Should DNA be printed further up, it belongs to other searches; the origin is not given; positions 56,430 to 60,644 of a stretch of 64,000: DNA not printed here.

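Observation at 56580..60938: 1305-aa membrane-core protein ending in a fully intact adenosine-deaminase domain, with a tightly coupled small partner gene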

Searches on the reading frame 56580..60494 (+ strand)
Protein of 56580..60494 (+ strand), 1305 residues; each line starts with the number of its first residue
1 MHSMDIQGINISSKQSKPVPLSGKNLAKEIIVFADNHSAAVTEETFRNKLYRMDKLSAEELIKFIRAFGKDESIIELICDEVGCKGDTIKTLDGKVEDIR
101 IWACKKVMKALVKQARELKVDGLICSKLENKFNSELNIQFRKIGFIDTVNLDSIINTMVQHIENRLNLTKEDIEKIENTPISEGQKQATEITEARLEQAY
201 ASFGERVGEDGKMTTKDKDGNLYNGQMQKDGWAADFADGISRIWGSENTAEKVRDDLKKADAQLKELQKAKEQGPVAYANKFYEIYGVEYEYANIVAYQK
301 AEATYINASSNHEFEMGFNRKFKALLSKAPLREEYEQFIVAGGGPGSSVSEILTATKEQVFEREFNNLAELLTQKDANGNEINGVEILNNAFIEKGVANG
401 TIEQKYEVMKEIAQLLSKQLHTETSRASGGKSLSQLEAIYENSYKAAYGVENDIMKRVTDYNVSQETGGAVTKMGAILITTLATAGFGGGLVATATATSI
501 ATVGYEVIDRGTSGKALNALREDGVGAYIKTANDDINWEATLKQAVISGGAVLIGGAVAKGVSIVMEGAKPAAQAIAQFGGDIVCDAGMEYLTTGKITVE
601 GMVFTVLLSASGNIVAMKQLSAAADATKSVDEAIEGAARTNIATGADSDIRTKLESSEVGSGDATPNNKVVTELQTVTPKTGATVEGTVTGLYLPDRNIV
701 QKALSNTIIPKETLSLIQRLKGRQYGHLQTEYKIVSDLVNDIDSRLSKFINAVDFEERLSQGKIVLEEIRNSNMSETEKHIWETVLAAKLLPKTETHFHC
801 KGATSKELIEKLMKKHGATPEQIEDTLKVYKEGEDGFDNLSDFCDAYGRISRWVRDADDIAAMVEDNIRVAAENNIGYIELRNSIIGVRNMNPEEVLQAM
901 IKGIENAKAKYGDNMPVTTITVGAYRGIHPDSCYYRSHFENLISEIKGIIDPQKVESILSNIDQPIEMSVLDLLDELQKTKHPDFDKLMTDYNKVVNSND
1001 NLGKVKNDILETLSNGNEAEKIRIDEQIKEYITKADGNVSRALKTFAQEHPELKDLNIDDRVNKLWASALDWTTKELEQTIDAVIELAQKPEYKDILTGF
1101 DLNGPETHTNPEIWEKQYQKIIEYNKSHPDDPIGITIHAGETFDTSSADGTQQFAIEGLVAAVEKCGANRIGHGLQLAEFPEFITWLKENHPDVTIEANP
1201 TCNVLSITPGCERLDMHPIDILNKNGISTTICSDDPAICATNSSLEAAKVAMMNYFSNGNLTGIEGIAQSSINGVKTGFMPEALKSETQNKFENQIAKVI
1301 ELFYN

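Call 3: search_protein_families(library=pfam, proteins=[window:56580-60494:+], max_evalue=1)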
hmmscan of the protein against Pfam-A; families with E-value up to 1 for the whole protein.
window:56580-60494:+ (1305 aa): 2 families
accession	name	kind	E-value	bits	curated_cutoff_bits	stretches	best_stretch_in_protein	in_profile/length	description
PF00962.28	A_deaminase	-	1.2e-28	100.6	27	2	1080-1288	141-323/330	Adenosine deaminase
PF23202.1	PAH_ZNF598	-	0.26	12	25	0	27-81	8-63/83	ZNF598 PAH domain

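Call 4: search_protein_families(library=ncbifam, proteins=[window:56580-60494:+], max_evalue=1)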
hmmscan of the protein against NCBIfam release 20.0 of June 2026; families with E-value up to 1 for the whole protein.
window:56580-60494:+ (1305 aa): 9 families
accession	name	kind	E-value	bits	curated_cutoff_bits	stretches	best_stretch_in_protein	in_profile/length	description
TIGR01430.1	aden_deam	equivalog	1.4e-32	113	216.55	2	1079-1287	139-318/323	adenosine deaminase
NF006848.0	PRK09358.1-3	equivalog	7e-27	94.6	426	2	1092-1267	151-304/325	adenosine deaminase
NF006854.0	PRK09358.3-1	equivalog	3.2e-21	75.8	530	2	1157-1290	209-332/344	adenosine deaminase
NF006846.0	PRK09358.1-1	equivalog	1.3e-20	73.7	459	2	1092-1292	158-330/333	adenosine deaminase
NF006847.0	PRK09358.1-2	equivalog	5e-14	51.9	412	2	1085-1288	163-348/364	adenosine deaminase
TIGR01431.1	adm_rel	subfamily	1.9e-13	50.1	315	1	1072-1300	267-475/479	adenosine deaminase-related growth factor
NF006850.0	PRK09358.1-6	equivalog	8.1e-13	47.9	419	2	1082-1241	145-282/334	adenosine deaminase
NF006856.0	PRK09358.3-3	equivalog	7e-09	35.2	510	1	1159-1262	205-304/316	adenosine deaminase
NF006849.0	PRK09358.1-5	equivalog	5.7e-08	32.2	494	1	1161-1275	216-323/350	adenosine deaminase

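Call 5: search_protein_families(library=padloc, proteins=[window:56580-60494:+], max_evalue=1)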
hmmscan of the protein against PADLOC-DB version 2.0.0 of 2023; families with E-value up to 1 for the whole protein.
window:56580-60494:+ (1305 aa): 1 family
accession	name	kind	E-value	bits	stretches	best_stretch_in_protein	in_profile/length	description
PDLC01908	CARF5--CARF_ADA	-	1.5e-21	74.9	1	1074-1300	397-601/605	-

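Call 9: find_homologous_proteins(query=window:56580-60494:+, max_evalue=0.001)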
Query window:56580-60494:+ (1305 aa): 28 proteins with E <= 0.001 among 8000 candidates.
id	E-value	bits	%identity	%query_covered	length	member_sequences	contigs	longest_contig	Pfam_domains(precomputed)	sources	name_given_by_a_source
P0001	3.3e-242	825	65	50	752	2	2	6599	-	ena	-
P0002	2.6e-239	816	65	48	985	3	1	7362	-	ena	-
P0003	1.2e-237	810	64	50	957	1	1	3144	-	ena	-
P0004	3.5e-235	802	64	48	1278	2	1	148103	-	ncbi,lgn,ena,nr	ncbi:hypothetical protein IJ384_03740 [bacterium]|nr:hypothetical protein [bacterium]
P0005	4.6e-234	798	63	50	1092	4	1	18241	-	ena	-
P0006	1.3e-222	760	61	48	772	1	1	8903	-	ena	-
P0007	8.5e-221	754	60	49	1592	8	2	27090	-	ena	-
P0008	1.4e-216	740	60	48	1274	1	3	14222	-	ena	-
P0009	1.2e-212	727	60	48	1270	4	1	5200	-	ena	-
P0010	1.4e-205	704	58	47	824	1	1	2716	-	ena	-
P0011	4.2e-192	659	54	50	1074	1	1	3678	PF05394.17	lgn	-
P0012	4.9e-192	659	56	48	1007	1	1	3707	-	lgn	-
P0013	8.5e-191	655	58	46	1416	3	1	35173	-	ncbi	-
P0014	1.7e-187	644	54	48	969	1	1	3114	PF02518.32,PF01661.28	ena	-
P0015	1.6e-186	641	53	48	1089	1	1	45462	-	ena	-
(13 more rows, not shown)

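Call 12: search_protein_families(library=pfam, alignment_id=A1, max_evalue=0.01)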
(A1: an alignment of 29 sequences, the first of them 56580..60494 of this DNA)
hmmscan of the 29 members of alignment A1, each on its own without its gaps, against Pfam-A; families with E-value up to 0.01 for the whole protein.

A. member 1, window:56580-60494:+ (1305 aa): 1 family
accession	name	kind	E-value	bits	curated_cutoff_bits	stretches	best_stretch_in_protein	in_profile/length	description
PF00962.28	A_deaminase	-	1.2e-28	100.6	27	2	1080-1288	141-323/330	Adenosine deaminase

B. families by the number of members that match (of 29 scanned): 21 families
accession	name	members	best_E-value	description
PF01661.27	Macro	3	4.8e-17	Macro domain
PF00226.36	DnaJ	3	4.8e-06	DnaJ domain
PF07087.16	DUF1353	2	0.00011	Protein of unknown function (DUF1353)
PF05593.20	RHS_repeat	2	0.00061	RHS Repeat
PF18292.6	ZIP4_domain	2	0.0038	Zinc transporter ZIP4 domain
PF00962.28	A_deaminase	1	1.2e-28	Adenosine deaminase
PF05394.16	AvrB_AvrC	1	5.2e-10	Avirulence protein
PF02518.31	HATPase_c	1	1.6e-08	Histidine kinase-, DNA gyrase B-, and HSP90-like ATPase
PF01476.26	LysM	1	2.5e-08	LysM domain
PF13405.12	EF-hand_6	1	4.5e-07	EF-hand domain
PF00036.39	EF-hand_1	1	2.9e-06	EF hand domain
PF01966.28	HD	1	2.4e-05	HD domain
PF13202.12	EF-hand_5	1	2.9e-05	EF hand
PF13499.12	EF-hand_7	1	3.8e-05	EF-hand domain pair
PF12631.12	MnmE_helical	1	0.0014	MnmE helical domain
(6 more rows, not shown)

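Call 65: search_protein_families(library=pfam, alignment_id=A5, max_evalue=0.001)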
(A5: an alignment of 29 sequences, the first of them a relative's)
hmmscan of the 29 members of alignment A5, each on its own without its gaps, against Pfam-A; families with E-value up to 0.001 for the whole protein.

A. member 1, P0015 (1089 aa): 0 families

B. families by the number of members that match (of 29 scanned): 22 families
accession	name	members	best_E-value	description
PF01476.26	LysM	6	2.4e-05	LysM domain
PF11187.14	Mbeg1-like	3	2.8e-08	Mbeg1-like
PF01764.32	Lipase_3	3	9.2e-08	Lipase (class 3)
PF13405.12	EF-hand_6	3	8.4e-06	EF-hand domain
PF00036.39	EF-hand_1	3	9.2e-06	EF hand domain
PF00226.36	DnaJ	2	7.5e-08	DnaJ domain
PF12146.15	Hydrolase_4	2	7e-05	Serine aminopeptidase, S33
PF00561.26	Abhydrolase_1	2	0.00012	alpha/beta hydrolase fold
PF13499.12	EF-hand_7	2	0.0005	EF-hand domain pair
PF03109.22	ABC1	1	1.1e-13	ABC1 atypical kinase-like domain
PF03496.20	ADPrib_exo_Tox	1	4.8e-10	ADP-ribosyltransferase exoenzyme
PF07202.18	Tcp10_C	1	1.6e-08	T-complex protein 10 C-terminus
PF00648.27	Peptidase_C2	1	2.5e-07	Calpain family cysteine protease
PF01966.28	HD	1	3.7e-07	HD domain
PF05394.16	AvrB_AvrC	1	3e-06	Avirulence protein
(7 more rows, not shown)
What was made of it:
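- Many tails are typical of effectors that act in eukaryotic cells: AvrB_AvrC, the DnaJ J-domain, calpain-like Peptidase_C2, ABC1 kinase, EF-hands and ADPrib_exo_Tox (calls 12, 65).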

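Call 96: find_encoding_contigs(protein=P0005, flank=8000, max_places=2)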
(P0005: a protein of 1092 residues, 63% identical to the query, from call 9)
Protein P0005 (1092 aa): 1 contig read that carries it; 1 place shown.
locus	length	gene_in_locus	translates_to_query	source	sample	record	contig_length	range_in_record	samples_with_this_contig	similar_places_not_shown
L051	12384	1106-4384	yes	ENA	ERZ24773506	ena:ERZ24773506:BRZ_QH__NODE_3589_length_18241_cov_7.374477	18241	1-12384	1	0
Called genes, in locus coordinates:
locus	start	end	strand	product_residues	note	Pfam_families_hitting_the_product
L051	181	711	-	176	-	PF07799:DUF1643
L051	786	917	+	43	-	-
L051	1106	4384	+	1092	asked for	-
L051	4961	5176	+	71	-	PF01176:eIF-1a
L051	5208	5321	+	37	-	PF00444:Ribosomal_L36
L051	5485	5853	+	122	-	PF00416:Ribosomal_S13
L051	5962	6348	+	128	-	PF00411:Ribosomal_S11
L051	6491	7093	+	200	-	PF00163:Ribosomal_S4, PF01479:S4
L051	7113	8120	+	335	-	PF01193:RNA_pol_L, PF01000:RNA_pol_A_bac, PF03118:RNA_pol_A_CTD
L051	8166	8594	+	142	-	PF01196:Ribosomal_L17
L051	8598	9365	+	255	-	PF01416:PseudoU_synth_1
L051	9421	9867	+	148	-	PF00572:Ribosomal_L13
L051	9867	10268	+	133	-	PF00380:Ribosomal_S9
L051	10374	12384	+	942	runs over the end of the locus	PF00005:ABC_tran (faint), PF02463:SMC_N (faint), PF03193:RsgA_GTPase (faint), PF13175:AAA_15 (faint), PF13191:AAA_16 (faint), PF13304:AAA_21 (faint), PF17760:UvrA_inter, PF17755:UvrA_DNA-bind, +3 more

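Call 97: find_encoding_contigs(protein=P0002, flank=8000, max_places=2)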
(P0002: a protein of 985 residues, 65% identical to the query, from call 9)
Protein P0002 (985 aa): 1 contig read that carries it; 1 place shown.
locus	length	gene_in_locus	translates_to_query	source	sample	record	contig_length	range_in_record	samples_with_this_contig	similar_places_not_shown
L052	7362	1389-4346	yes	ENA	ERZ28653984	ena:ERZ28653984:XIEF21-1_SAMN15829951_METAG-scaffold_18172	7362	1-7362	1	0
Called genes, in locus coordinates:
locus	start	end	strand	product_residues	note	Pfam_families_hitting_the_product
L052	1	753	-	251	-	?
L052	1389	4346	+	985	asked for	-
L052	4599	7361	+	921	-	?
